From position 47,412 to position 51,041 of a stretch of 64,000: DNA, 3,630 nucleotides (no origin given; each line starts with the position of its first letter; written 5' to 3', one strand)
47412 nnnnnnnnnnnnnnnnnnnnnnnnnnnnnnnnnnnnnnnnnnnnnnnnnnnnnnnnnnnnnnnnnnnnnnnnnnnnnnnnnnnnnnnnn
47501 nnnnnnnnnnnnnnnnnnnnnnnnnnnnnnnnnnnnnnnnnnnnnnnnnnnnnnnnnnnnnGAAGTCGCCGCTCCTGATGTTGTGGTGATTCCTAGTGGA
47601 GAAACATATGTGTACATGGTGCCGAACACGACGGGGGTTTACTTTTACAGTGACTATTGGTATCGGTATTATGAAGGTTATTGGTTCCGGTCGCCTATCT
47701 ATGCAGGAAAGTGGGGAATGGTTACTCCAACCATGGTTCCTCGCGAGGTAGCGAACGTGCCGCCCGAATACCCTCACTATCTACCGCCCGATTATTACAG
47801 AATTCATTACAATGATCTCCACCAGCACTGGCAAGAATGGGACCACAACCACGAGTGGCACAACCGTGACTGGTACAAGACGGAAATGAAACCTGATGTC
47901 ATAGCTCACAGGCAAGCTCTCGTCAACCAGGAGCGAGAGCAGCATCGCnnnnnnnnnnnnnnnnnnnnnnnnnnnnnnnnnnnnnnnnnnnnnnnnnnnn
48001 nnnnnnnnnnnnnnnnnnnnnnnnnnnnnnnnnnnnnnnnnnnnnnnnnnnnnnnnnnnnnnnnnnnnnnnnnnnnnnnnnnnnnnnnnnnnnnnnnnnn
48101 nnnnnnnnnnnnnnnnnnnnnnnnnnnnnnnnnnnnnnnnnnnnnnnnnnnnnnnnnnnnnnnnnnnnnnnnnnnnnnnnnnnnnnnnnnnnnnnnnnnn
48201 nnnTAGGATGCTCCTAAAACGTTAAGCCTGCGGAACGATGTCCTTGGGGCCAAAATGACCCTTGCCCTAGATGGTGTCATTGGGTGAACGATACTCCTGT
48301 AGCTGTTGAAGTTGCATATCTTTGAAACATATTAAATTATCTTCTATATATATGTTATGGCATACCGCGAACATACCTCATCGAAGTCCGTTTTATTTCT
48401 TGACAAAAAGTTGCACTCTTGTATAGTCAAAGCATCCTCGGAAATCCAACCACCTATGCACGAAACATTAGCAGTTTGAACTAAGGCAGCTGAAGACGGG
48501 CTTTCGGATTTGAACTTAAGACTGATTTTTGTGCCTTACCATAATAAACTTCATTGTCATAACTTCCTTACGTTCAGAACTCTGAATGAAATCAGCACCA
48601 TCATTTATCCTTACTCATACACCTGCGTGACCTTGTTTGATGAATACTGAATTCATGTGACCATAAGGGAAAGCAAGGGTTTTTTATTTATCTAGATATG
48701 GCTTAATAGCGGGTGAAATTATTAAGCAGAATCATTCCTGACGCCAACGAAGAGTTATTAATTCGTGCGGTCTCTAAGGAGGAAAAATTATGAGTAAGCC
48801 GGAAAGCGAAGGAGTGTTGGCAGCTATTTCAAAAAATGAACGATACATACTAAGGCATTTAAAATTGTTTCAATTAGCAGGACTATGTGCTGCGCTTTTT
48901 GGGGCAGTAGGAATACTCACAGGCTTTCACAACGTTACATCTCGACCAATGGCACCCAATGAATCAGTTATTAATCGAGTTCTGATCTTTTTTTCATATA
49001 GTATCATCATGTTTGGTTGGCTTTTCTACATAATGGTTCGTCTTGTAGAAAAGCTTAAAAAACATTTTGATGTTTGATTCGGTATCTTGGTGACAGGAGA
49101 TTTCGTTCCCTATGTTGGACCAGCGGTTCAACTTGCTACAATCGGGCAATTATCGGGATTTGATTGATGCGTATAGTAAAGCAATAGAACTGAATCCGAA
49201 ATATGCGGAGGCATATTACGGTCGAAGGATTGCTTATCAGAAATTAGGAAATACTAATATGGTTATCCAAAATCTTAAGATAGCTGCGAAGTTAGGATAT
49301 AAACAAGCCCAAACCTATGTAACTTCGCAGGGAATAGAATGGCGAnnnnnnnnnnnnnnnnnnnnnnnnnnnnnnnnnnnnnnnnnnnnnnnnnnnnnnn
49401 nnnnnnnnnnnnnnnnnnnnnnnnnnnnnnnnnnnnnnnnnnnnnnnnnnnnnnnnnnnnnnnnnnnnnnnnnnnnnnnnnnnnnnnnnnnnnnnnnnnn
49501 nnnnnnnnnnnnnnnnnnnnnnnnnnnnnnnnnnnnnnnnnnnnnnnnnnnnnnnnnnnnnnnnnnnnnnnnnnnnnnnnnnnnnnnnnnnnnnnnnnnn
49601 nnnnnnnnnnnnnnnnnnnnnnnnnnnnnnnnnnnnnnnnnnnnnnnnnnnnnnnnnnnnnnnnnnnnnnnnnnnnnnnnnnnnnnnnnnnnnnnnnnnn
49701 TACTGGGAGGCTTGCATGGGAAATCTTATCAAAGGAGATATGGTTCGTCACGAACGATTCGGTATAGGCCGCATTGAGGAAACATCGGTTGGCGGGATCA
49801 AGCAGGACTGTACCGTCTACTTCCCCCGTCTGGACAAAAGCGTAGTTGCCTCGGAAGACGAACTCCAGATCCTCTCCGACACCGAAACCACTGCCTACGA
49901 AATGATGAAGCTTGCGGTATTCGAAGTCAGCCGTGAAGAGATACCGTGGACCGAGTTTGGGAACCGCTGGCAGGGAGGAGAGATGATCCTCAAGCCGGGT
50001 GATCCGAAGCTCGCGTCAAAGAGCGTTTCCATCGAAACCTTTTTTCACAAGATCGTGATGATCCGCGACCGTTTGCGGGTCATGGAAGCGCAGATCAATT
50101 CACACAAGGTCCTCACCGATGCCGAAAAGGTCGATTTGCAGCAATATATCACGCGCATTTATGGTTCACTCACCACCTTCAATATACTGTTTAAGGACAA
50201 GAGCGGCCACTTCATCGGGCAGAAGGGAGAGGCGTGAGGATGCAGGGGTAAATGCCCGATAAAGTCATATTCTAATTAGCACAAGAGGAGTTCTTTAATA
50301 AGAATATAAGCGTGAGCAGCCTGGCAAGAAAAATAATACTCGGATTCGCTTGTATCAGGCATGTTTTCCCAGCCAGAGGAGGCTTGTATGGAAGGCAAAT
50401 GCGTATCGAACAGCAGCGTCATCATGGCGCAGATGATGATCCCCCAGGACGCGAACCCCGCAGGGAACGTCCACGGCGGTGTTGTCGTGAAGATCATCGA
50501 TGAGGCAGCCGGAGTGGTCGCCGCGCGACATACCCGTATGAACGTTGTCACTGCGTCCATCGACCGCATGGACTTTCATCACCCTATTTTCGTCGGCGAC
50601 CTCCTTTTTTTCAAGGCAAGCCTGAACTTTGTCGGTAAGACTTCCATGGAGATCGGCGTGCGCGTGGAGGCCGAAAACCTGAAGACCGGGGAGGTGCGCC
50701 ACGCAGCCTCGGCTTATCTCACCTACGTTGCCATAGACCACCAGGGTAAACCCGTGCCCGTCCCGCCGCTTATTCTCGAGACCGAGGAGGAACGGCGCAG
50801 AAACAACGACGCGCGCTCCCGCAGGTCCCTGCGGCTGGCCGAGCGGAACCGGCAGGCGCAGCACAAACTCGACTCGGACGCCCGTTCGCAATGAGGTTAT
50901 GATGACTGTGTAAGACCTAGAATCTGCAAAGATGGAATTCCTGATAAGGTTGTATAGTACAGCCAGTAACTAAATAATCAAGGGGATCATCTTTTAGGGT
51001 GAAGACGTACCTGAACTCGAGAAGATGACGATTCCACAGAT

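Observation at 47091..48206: Secreted LPP20-like protein with Trp/Tyr-rich, His-rich and poly-lysine tails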

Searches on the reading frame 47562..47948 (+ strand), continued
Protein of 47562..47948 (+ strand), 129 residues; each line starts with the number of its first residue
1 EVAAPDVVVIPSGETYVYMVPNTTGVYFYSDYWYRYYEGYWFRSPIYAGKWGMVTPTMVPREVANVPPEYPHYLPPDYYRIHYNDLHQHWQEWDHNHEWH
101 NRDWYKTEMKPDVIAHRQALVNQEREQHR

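Call 64: find_encoding_contigs(protein=P0313, flank=4000, max_places=1)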
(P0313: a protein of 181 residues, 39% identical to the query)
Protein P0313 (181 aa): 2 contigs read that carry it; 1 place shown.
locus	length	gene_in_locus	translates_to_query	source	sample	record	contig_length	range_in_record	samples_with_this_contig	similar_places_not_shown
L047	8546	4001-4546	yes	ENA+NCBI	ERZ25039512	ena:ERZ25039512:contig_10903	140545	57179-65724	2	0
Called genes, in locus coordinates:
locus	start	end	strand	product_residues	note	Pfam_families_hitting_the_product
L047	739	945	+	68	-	-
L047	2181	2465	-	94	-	-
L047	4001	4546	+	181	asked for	-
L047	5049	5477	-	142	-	PF07238:PilZ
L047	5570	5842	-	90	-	PF13677:MotB_plug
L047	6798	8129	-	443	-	PF01609:DDE_Tnp_1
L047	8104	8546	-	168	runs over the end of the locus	PF13384:HTH_23 (weak), PF13518:HTH_28, PF13565:HTH_32 (weak)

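Call 80: search_dna_similar(query=window:47568-47900:+, collection=plasmids, mode=protein, max_evalue=0.001, max_rows=10)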
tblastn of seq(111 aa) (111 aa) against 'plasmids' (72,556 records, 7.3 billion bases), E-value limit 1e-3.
No match.

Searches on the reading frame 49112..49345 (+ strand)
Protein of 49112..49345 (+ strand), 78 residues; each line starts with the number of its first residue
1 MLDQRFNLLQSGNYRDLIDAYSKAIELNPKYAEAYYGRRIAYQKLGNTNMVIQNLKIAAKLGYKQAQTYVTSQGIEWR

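Call 21: search_protein_families(library=pfam, proteins=[window:49112-49345:+], max_evalue=0.001)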
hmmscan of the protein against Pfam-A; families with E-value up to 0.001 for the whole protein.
window:49112-49345:+ (78 aa): 3 families
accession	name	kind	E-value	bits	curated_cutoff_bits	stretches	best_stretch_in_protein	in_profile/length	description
PF13414.12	TPR_11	-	1.1e-07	31.9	26.8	1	9-46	5-42/42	TPR repeat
PF00515.34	TPR_1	-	0.0001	22.4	27.8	0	12-31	15-34/34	Tetratricopeptide repeat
PF13431.12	TPR_17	-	0.00013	22.4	24.4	1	20-50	1-31/34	Tetratricopeptide repeat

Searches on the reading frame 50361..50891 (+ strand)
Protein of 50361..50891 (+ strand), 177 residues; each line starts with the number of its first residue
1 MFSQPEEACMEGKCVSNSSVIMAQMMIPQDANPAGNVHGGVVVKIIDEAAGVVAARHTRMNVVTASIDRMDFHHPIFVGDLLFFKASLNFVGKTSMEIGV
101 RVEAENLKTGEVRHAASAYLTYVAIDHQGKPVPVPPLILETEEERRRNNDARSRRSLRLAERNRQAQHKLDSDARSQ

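Call 21: search_protein_families(library=pfam, proteins=[window:50361-50891:+], max_evalue=0.001)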
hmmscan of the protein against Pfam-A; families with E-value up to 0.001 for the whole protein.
window:50361-50891:+ (177 aa): 2 families
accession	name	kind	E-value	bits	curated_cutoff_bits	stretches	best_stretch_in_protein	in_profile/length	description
PF03061.28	4HBT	-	9.9e-20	71.1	20.6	1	35-109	2-77/79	Thioesterase superfamily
PF13279.12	4HBT_2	-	0.0005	21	25.5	1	51-140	26-120/122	Thioesterase-like superfamily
